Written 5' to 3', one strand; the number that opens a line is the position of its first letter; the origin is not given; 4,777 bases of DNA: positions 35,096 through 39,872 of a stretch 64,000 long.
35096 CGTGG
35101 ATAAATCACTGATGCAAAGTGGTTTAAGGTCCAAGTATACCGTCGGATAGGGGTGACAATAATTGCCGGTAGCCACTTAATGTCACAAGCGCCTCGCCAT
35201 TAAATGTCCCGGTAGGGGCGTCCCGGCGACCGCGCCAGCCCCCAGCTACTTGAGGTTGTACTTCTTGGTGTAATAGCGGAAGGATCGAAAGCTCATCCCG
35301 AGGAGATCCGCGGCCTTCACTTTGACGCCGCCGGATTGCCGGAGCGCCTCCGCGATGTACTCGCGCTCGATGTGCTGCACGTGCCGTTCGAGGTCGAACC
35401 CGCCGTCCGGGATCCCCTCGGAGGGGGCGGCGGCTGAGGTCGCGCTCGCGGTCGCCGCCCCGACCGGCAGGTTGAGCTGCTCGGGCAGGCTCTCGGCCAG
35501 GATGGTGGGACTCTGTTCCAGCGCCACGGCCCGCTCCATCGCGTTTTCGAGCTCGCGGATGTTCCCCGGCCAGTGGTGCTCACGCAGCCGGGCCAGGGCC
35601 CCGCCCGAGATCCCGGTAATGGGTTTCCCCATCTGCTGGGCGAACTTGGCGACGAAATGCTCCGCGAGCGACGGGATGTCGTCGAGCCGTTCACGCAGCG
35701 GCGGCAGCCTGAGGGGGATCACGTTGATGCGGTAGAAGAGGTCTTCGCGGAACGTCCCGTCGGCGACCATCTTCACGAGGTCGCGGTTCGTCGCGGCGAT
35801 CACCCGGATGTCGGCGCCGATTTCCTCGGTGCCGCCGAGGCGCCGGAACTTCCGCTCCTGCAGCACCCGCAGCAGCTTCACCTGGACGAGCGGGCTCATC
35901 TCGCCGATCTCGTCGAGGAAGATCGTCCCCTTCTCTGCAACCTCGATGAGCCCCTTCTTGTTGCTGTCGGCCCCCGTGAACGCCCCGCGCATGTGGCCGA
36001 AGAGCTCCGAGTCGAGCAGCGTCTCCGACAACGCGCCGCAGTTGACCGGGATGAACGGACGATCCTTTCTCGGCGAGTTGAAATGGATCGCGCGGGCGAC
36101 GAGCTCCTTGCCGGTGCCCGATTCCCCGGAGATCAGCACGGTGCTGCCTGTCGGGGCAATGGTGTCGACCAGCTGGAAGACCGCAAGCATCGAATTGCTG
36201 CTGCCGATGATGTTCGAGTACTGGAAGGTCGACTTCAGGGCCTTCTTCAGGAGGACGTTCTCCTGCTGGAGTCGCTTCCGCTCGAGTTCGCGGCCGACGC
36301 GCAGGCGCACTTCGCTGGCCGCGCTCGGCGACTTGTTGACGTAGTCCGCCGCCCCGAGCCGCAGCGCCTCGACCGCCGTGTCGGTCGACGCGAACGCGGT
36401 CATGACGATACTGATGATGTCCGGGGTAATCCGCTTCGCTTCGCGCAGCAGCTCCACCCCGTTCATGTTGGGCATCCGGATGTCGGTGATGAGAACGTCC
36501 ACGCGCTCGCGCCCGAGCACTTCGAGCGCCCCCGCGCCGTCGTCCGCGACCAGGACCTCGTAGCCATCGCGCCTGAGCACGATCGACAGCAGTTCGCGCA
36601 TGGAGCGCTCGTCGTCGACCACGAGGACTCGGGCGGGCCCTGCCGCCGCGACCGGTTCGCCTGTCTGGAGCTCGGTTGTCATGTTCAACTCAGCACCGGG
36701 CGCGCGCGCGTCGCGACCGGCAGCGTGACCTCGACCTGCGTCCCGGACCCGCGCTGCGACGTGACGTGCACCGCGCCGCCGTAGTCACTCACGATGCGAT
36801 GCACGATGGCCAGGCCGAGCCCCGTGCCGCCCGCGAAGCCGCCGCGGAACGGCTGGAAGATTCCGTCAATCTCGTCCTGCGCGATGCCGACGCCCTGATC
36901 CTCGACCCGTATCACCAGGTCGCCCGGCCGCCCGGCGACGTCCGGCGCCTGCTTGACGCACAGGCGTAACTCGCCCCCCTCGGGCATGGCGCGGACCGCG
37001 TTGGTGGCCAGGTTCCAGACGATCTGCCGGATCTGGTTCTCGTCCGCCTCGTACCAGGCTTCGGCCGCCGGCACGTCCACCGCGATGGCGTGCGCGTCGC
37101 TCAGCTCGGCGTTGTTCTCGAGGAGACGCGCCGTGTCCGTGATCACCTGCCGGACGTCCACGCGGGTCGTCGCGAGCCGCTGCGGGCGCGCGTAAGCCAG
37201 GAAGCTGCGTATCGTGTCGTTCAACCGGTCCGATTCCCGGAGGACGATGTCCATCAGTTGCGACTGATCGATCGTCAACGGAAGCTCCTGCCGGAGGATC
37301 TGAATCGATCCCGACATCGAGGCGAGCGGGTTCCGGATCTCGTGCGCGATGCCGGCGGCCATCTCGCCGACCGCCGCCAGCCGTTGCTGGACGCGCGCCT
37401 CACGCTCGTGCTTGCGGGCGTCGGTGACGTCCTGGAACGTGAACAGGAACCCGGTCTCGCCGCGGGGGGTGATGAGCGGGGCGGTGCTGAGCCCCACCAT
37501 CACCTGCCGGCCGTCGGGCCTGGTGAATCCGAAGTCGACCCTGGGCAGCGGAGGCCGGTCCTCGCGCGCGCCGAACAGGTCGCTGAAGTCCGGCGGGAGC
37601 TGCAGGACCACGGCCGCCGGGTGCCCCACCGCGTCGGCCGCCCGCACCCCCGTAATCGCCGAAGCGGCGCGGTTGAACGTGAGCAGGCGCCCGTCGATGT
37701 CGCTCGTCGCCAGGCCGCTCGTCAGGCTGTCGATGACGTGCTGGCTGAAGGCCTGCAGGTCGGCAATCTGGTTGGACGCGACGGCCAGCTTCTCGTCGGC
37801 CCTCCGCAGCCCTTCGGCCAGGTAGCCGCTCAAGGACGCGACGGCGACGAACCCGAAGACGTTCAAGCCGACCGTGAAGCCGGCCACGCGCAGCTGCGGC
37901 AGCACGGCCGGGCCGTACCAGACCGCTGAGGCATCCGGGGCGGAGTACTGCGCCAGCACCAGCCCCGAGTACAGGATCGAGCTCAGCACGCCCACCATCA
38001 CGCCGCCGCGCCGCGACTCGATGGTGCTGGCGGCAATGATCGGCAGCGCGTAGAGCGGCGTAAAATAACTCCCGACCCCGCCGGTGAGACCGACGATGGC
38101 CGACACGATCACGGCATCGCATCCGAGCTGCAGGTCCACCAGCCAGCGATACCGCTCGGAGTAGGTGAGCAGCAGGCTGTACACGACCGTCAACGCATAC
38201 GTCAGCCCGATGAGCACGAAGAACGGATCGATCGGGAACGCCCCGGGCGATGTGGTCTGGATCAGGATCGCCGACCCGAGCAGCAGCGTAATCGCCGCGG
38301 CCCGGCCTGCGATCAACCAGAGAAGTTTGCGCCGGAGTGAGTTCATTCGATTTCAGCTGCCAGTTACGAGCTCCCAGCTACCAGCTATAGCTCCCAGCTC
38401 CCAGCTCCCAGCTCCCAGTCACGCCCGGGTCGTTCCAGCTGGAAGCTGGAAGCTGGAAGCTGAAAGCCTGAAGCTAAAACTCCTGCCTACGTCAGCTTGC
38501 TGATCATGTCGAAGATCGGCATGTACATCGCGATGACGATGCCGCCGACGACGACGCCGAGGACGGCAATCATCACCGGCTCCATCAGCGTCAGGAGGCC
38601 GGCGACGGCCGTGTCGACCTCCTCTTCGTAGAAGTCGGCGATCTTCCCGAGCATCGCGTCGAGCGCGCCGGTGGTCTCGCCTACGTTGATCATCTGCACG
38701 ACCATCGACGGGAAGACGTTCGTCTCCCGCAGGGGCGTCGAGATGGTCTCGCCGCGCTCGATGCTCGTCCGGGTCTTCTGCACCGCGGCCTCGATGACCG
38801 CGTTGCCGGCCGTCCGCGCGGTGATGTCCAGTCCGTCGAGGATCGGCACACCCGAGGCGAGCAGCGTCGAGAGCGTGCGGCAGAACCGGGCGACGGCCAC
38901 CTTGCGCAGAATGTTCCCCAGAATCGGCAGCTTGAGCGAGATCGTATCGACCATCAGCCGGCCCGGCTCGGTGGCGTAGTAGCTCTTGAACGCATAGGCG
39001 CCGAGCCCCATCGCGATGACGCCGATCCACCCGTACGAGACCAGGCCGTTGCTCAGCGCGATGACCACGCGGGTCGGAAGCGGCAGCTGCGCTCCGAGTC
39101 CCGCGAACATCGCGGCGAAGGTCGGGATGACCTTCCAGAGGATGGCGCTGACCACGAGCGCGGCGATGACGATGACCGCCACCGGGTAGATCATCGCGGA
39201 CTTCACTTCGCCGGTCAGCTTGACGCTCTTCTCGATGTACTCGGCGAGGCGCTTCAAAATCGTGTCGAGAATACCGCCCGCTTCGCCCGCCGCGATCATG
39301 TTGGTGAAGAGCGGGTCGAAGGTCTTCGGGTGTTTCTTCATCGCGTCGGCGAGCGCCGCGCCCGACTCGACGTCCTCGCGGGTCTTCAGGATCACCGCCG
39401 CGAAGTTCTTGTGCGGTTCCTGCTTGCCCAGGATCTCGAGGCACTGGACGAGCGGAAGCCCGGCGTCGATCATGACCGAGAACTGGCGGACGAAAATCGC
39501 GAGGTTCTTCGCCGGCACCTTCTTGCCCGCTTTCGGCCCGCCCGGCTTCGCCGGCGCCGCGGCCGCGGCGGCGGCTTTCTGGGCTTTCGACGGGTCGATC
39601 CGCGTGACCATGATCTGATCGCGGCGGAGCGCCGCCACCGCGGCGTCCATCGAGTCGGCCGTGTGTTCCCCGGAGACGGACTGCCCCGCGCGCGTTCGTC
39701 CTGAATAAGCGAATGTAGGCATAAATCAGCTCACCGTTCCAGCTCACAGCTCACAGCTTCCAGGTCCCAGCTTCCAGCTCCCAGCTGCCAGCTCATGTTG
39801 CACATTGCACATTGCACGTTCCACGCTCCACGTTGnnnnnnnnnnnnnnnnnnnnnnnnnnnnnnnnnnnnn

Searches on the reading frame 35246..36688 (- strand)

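Call 9: search_protein_families(library=pfam, proteins=[window:35246-36688:-], max_evalue=0.001)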
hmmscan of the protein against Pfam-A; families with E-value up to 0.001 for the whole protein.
window:35246-36688:- (480 aa): 9 families
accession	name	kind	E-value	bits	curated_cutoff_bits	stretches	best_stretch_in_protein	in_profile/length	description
PF00158.32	Sigma54_activat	-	7.4e-71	237.7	20.2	1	160-326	1-167/168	Sigma-54 interaction domain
PF00072.30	Response_reg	-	1.8e-27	96.2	30.2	1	21-120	1-100/111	Response regulator receiver domain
PF25601.1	AAA_lid_14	-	1.8e-26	92.2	27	1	332-406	1-75/87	AAA+ ATPase lid domain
PF14532.12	Sigma54_activ_2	-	4.3e-18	66.3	25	1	161-331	1-138/138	Sigma-54 interaction domain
PF07728.20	AAA_5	-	5.7e-10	39.8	22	1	184-302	2-123/139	AAA domain (dynein-related subfamily)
PF02954.25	HTH_8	-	9e-10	38.6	22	1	440-477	5-42/42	Bacterial regulatory protein, Fis family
PF00004.35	AAA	-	6.6e-07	30.3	21.2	1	184-318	1-123/131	ATPase family associated with various cellular activities (AAA)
PF01078.27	Mg_chelatase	-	6.4e-05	22.9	20.3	0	239-301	93-157/207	Magnesium chelatase, subunit ChlI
PF07724.20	AAA_2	-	0.00044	20.8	27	1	183-303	5-126/166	AAA domain (Cdc48 subfamily)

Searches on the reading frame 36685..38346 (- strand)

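Call 43: search_protein_families(library=pfam, proteins=[window:36685-38346:-], max_evalue=0.00001)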
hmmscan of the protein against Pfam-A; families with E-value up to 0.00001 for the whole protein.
window:36685-38346:- (553 aa): 6 families
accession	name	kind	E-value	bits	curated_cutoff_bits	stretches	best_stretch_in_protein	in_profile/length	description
PF02518.31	HATPase_c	-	3e-26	92.5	26.4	1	435-545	2-110/111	Histidine kinase-, DNA gyrase B-, and HSP90-like ATPase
PF00512.31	HisKA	-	7.7e-16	58.3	26.9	1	326-389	2-64/66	His Kinase A (phospho-acceptor) domain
PF00989.32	PAS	-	1e-08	35.6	22.6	1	202-307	4-113/113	PAS fold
PF25323.1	6TM_PilS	-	3.2e-08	33.9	27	1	4-185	7-187/189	PilS-like transmembrane domain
PF13426.13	PAS_9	-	3e-07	31.1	27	1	211-309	3-103/103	PAS domain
PF08448.16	PAS_4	-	7e-06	26.7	23.1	0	206-311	2-109/110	PAS fold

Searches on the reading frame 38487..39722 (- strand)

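Call 43: search_protein_families(library=pfam, proteins=[window:38487-39722:-], max_evalue=0.00001)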
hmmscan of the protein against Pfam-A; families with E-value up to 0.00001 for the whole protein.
window:38487-39722:- (411 aa): 1 family
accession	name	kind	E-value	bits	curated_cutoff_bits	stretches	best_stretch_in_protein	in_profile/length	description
PF00482.28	T2SSF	-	2.7e-68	228.1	25.2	2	77-200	1-125/125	Type II secretion system (T2SS), protein F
